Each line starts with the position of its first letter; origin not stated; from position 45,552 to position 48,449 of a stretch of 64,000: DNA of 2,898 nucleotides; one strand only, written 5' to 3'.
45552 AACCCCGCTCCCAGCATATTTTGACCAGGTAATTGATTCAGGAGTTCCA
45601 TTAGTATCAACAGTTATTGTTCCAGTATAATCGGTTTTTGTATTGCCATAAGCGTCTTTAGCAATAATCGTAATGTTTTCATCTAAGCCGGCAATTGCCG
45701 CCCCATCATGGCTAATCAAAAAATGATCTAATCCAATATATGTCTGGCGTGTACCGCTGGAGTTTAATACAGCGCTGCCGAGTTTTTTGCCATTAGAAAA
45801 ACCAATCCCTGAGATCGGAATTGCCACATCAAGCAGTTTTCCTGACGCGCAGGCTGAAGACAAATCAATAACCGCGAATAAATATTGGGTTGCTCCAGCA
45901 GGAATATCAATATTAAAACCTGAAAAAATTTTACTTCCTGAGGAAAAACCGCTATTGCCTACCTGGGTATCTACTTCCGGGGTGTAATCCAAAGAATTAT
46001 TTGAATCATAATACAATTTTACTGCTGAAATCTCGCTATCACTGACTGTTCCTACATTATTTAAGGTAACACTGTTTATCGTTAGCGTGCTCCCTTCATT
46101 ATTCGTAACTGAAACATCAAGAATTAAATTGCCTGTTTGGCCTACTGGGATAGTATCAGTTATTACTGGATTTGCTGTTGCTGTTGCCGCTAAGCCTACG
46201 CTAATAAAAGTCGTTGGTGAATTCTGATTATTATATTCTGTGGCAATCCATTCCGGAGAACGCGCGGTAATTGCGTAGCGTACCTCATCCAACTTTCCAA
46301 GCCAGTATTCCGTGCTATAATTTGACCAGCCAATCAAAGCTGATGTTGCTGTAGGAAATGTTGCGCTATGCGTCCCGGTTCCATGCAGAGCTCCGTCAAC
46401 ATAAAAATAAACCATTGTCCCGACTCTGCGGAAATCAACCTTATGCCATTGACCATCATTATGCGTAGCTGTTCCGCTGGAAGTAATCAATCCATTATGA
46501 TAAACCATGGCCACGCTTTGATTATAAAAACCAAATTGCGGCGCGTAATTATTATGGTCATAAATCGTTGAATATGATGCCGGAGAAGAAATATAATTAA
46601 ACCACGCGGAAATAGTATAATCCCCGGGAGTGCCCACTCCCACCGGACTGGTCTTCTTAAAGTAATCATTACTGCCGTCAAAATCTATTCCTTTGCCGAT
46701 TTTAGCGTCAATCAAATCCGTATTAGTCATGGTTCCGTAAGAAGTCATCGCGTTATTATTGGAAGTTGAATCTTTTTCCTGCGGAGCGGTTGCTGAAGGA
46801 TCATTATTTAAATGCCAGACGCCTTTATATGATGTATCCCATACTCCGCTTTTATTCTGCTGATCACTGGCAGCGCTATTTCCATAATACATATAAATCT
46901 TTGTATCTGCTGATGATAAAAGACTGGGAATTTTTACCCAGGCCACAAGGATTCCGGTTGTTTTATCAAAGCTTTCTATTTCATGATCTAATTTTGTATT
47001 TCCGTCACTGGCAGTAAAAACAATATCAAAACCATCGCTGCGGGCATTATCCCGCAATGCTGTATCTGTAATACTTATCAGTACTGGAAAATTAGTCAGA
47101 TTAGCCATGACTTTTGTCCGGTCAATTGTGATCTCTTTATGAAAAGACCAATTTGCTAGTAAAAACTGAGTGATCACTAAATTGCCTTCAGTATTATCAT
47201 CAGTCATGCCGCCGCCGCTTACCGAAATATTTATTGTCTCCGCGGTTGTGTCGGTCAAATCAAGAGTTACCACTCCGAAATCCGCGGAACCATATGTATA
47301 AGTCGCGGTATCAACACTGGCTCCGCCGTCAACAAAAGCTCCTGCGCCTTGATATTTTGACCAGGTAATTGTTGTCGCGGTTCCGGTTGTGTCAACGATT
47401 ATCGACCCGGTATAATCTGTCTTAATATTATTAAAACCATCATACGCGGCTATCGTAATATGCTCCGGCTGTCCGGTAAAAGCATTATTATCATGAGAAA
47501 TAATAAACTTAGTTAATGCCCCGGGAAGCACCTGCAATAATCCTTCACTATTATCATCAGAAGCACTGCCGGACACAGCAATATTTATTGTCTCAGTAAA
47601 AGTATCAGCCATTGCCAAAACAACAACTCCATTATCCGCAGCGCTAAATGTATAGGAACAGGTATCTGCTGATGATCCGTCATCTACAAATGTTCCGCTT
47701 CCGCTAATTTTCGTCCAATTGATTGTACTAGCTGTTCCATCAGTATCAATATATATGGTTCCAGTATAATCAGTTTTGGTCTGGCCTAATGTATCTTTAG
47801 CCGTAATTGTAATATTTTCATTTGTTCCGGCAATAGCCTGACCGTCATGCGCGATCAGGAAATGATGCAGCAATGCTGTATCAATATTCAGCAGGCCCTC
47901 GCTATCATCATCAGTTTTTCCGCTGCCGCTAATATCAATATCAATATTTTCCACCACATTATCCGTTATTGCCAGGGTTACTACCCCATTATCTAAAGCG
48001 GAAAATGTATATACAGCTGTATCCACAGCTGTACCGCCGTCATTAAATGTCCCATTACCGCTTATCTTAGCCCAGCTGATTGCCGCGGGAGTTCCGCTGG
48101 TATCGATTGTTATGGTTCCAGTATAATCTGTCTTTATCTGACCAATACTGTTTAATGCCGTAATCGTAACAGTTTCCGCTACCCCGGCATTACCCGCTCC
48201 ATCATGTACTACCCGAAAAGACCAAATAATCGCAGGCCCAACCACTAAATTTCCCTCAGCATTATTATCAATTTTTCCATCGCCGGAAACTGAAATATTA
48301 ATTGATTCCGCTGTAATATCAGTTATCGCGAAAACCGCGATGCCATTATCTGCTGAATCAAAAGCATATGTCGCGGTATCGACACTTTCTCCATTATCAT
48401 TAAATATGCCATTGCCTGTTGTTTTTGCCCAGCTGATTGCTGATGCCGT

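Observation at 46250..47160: An MshQ-like DUF2341+LamG module is embedded in the middle of the Ig-repeat array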

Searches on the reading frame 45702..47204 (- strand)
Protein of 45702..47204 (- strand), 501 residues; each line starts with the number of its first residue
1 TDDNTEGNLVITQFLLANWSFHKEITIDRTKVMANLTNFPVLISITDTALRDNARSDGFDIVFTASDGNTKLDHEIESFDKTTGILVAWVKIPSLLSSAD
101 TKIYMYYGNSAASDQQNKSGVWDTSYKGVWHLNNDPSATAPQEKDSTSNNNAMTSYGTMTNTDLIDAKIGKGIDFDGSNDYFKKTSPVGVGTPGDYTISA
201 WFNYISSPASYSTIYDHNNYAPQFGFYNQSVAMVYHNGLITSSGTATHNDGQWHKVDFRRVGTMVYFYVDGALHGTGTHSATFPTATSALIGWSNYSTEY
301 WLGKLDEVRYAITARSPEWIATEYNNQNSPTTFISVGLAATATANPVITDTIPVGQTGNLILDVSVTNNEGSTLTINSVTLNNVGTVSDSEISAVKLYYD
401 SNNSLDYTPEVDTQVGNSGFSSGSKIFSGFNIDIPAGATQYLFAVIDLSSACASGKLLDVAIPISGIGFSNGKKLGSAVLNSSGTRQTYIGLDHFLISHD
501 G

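Call 10: search_protein_families(library=pfam, max_evalue=0.1, proteins=[window:45702-47204:-])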
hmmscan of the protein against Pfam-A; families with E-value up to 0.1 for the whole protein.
window:45702-47204:- (501 aa): 6 families
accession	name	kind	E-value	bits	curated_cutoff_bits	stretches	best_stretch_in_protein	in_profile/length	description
PF13385.13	Laminin_G_3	-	2.8e-16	60.4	27.6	1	176-321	1-151/151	Concanavalin A-like lectin/glucanases superfamily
PF10102.14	DUF2341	-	8.4e-13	49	23.4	1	57-122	1-65/84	Domain of unknown function (DUF2341)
PF02210.31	Laminin_G_2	-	7e-05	23.7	22.9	1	241-305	44-99/126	Laminin G domain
PF00054.30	Laminin_G_1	-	0.0063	17.2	24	1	237-279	39-83/131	Laminin G domain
PF14873.11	BNR_assoc_N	-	0.0065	16.6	25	1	354-402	15-63/153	N-terminal domain of BNR-repeat neuraminidase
PF20350.3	DUF6645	-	0.046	14.2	27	0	375-417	70-111/119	Family of unknown function (DUF6645)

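Call 12: search_protein_families(library=ncbifam, max_evalue=0.01, proteins=[window:45702-47204:-])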
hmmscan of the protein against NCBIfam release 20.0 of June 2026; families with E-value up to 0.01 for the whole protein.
window:45702-47204:- (501 aa): 0 families

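Call 20: search_solved_structures(query=window:45702-47204:-, max_evalue=1, show_alignments=2)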
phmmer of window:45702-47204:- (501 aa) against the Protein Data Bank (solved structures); distinct sequences matched with E-value up to 1: 4.
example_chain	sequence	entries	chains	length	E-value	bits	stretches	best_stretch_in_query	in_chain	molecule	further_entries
1okq_A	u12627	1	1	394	0.067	15.2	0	247-278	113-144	LAMININ ALPHA 2 CHAIN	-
5ik7_A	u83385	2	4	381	0.096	14.7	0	247-276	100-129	Laminin subunit alpha-2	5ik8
5ik4_A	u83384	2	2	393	0.1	14.6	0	247-276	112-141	Laminin subunit alpha-2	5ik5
1dyk_A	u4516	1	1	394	0.11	14.5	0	247-276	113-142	LAMININ ALPHA 2 CHAIN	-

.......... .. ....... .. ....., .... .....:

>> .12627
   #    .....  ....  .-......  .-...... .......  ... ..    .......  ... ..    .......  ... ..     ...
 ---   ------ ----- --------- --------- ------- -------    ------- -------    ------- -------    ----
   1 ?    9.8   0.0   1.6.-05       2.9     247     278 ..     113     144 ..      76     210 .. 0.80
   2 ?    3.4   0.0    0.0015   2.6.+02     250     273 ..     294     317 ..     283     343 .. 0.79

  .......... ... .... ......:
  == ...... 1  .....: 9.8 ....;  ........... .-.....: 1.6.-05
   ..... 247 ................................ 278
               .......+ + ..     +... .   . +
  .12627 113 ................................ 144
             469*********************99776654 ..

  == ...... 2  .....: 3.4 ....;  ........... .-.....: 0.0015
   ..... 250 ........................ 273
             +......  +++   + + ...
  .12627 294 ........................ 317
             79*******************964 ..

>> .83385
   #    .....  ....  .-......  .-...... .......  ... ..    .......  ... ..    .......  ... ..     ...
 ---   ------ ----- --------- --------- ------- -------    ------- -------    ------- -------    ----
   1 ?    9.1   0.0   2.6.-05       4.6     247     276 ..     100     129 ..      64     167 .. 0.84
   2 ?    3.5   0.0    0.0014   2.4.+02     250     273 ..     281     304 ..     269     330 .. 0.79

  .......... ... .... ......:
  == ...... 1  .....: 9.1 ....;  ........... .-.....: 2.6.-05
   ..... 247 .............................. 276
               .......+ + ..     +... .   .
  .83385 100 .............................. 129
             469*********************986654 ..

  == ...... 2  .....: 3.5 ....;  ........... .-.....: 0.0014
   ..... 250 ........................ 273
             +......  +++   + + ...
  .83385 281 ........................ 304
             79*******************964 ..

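Call 61: find_related_loci(query=window:45738-47165:-, collection=metagenome_contigs, flank=10000)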
Query window:45738-47165:- (476 aa) in metagenome_contigs; peptide patterns used: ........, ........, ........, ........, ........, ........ (x = any residue, [..] = any of these).
331 stretches matched a pattern; 37 encode a relative of the query (tblastn E <= 1e-3); 36 distinct loci.
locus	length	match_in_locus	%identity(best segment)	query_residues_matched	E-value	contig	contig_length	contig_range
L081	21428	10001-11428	87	1-476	0e+0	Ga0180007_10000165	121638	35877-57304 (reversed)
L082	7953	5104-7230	41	4-319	2e-64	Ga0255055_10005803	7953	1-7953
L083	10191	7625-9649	40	3-342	1e-58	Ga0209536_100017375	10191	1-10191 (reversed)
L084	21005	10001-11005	38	6-350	1e-54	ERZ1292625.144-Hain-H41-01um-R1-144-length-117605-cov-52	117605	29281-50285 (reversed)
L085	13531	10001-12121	37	3-337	3e-54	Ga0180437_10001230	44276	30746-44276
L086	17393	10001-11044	39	5-345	5e-58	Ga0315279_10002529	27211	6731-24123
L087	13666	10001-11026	39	5-340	2e-53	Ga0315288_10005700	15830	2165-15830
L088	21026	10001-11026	39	6-347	2e-53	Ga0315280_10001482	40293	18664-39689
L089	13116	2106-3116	37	6-340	4e-51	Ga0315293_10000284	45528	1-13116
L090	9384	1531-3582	39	6-341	6e-51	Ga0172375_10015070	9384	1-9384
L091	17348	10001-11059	38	5-348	4e-53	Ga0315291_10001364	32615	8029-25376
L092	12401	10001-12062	37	4-323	4e-51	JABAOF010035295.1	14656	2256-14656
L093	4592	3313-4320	37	3-325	1e-47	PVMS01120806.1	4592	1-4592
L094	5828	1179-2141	38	5-325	3e-47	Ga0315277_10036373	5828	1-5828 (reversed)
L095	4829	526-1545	37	5-332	2e-46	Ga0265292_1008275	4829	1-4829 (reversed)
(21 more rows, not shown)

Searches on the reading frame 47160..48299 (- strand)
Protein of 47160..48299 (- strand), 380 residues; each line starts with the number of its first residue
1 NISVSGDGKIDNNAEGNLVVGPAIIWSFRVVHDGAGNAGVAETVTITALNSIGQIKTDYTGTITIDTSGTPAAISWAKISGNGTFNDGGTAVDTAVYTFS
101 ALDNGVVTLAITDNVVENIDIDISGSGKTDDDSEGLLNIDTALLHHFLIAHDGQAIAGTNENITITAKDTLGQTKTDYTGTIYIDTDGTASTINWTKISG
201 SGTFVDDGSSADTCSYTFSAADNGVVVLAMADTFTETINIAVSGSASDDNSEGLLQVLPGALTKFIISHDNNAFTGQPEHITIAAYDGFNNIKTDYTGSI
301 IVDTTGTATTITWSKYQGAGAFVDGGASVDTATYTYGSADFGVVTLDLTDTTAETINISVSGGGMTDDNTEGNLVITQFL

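Call 10: search_protein_families(library=pfam, max_evalue=0.1, proteins=[window:47160-48299:-])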
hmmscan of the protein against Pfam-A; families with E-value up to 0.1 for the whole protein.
window:47160-48299:- (380 aa): 1 family
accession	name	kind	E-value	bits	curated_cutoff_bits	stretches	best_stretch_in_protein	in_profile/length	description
PF17479.7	DUF3048_C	-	0.00045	21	25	0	171-206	62-99/114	Protein of unknown function (DUF3048) C-terminal domain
